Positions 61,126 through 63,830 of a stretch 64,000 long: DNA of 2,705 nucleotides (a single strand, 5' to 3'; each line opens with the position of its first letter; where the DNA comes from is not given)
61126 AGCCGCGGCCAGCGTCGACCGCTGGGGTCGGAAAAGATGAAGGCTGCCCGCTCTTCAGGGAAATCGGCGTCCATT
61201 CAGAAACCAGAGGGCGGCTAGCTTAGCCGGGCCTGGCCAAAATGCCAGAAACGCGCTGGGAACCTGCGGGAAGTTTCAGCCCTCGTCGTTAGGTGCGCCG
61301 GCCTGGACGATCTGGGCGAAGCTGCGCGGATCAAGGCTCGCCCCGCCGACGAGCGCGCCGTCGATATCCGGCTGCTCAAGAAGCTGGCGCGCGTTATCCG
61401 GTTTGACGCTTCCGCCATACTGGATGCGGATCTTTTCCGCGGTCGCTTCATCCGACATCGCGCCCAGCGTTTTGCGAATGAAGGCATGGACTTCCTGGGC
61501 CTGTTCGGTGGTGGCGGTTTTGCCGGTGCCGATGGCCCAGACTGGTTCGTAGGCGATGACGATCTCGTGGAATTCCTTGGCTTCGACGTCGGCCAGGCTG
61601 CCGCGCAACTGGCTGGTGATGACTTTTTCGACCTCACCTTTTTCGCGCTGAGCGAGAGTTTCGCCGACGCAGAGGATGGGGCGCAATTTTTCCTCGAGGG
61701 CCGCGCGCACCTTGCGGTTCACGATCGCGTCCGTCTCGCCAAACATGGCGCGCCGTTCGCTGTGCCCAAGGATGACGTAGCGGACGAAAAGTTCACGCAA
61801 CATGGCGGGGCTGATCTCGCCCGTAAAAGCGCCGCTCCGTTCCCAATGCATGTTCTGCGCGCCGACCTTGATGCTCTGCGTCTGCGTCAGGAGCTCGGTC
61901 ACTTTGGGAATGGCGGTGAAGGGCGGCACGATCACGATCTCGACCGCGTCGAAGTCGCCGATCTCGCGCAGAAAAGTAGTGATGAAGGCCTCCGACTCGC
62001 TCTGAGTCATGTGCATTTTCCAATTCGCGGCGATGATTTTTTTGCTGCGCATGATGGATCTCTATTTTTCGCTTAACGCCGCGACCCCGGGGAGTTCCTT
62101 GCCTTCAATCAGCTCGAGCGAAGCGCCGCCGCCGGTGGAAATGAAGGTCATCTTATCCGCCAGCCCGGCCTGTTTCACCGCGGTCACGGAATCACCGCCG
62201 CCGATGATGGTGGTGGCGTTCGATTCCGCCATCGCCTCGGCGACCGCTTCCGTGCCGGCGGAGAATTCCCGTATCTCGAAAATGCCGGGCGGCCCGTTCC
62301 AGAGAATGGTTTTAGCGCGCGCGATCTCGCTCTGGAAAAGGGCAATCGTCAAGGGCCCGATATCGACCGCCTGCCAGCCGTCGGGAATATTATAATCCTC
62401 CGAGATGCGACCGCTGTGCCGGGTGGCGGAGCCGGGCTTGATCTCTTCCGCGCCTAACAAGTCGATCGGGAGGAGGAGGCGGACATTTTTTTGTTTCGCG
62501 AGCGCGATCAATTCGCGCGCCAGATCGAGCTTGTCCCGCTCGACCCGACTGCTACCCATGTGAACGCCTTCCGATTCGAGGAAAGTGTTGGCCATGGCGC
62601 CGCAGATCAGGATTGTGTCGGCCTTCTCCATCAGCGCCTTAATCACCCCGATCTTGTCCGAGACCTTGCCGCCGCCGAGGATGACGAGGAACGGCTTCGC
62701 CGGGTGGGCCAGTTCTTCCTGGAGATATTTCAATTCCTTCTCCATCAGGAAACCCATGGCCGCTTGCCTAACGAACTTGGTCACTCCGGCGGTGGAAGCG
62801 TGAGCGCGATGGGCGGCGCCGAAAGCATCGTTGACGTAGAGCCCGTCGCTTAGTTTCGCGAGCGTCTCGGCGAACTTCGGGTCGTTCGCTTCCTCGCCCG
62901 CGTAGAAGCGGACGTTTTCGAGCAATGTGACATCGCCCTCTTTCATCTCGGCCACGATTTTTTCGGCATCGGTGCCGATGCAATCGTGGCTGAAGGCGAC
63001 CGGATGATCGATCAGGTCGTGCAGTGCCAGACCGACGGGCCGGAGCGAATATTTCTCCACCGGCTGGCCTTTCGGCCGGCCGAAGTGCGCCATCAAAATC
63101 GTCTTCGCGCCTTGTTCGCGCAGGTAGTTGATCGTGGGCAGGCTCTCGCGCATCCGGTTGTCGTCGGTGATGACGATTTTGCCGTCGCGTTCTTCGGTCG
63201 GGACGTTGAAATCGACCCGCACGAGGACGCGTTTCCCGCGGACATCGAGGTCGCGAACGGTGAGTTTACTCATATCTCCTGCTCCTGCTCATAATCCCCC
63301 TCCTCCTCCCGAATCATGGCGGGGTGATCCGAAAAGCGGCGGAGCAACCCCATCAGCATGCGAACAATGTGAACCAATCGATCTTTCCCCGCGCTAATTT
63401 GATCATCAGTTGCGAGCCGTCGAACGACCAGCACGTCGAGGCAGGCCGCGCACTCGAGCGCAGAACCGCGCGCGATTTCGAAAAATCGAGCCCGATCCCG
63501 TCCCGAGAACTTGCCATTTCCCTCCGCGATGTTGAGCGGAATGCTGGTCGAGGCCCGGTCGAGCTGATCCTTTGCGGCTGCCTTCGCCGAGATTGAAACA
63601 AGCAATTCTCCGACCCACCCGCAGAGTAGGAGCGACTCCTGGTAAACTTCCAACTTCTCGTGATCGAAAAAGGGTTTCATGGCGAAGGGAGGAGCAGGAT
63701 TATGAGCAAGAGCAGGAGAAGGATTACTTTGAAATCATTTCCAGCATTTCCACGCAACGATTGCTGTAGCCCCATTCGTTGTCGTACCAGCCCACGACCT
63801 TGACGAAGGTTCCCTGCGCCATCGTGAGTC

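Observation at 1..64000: Hyper-abundant, strand-symmetric 9-mer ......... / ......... spread through the whole window (about one per 850 bp)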

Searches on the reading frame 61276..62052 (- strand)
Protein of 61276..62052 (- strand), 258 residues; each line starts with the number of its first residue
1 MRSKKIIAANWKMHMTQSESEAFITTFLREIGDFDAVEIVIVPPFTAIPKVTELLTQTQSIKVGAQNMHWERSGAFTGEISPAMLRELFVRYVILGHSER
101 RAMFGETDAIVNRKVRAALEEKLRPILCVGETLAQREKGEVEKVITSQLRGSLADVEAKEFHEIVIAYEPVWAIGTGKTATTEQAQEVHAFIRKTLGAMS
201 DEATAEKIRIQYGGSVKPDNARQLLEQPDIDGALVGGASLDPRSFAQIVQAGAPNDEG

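Call 38: search_protein_families(library=pfam, proteins=[window:61276-62052:-], max_evalue=0.00001)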
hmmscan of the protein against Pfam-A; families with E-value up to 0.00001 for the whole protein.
window:61276-62052:- (258 aa): 1 family
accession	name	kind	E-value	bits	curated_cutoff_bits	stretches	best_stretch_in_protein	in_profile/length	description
PF00121.24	TIM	-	5.7e-101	337.6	20.1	1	5-251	1-244/245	Triosephosphate isomerase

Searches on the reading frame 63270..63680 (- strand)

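Call 38: search_protein_families(library=pfam, proteins=[window:63270-63680:-], max_evalue=0.00001)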
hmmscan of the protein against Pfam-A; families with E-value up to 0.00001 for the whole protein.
window:63270-63680:- (136 aa): 1 family
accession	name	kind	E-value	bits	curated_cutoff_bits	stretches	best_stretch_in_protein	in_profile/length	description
PF05635.17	23S_rRNA_IVP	-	5.7e-22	78.4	33.8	1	8-110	1-105/106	23S rRNA-intervening sequence protein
